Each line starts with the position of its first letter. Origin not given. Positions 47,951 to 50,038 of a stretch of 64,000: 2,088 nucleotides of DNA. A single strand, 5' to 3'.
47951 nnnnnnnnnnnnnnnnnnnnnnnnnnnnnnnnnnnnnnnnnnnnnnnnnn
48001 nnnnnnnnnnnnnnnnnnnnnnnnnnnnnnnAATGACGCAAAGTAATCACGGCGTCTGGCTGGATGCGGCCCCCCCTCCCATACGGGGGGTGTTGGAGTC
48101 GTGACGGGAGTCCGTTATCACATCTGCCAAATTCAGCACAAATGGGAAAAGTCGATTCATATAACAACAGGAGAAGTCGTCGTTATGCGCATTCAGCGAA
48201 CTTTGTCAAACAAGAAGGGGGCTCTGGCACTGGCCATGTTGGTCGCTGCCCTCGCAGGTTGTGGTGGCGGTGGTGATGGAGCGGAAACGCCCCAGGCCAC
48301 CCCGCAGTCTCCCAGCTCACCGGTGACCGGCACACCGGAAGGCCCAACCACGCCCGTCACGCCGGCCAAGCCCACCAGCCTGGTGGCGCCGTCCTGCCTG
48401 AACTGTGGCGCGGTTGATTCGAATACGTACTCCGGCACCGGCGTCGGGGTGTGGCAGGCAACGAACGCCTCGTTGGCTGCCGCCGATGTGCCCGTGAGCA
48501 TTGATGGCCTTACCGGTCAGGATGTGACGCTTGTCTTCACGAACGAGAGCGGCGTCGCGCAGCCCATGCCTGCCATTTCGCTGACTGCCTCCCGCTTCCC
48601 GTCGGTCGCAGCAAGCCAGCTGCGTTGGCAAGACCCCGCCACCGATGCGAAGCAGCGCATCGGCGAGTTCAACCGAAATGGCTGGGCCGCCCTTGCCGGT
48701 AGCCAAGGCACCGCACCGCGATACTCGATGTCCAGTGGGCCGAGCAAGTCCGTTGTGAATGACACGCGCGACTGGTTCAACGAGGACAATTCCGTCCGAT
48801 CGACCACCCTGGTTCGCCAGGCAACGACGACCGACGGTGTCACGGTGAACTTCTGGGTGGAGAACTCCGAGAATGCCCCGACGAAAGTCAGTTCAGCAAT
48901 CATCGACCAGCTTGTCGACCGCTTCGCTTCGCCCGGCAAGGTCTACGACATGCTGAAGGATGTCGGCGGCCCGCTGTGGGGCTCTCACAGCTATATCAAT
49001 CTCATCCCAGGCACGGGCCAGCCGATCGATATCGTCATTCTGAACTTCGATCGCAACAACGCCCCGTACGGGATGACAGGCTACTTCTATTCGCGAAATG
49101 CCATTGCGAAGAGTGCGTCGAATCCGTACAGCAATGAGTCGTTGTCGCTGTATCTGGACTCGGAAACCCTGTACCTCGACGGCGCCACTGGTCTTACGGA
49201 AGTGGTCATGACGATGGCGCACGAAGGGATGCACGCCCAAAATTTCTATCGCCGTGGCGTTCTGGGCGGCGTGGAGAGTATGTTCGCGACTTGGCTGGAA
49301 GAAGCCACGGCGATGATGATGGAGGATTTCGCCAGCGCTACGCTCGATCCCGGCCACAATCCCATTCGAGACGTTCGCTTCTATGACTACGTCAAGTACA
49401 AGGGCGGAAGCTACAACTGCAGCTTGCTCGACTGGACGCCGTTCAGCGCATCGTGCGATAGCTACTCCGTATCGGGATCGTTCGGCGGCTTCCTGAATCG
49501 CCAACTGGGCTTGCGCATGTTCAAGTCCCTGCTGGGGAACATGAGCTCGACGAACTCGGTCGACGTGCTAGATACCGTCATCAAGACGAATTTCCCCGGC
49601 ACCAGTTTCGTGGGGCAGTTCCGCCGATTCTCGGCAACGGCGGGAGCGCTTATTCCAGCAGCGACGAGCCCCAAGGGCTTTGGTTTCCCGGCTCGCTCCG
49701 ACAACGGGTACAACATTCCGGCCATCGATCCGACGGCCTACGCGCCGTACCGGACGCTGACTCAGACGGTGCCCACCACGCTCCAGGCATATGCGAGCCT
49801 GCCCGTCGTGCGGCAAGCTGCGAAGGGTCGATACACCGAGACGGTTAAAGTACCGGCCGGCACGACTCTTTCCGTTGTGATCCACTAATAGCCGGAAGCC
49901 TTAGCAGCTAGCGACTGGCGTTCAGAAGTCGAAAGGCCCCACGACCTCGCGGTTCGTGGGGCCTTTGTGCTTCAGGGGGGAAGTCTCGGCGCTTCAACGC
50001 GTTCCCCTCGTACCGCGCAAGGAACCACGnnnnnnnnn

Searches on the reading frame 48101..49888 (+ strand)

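Call 75: search_protein_families(library=pfam, proteins=[window:48101-49888:+], max_evalue=0.0001)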
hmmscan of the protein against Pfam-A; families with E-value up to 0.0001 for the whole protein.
window:48101-49888:+ (595 aa): 1 family
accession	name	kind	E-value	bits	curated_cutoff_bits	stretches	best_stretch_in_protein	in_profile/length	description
PF10460.15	Peptidase_M30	-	8.1e-171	568.1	25.8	1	229-594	1-368/369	Peptidase M30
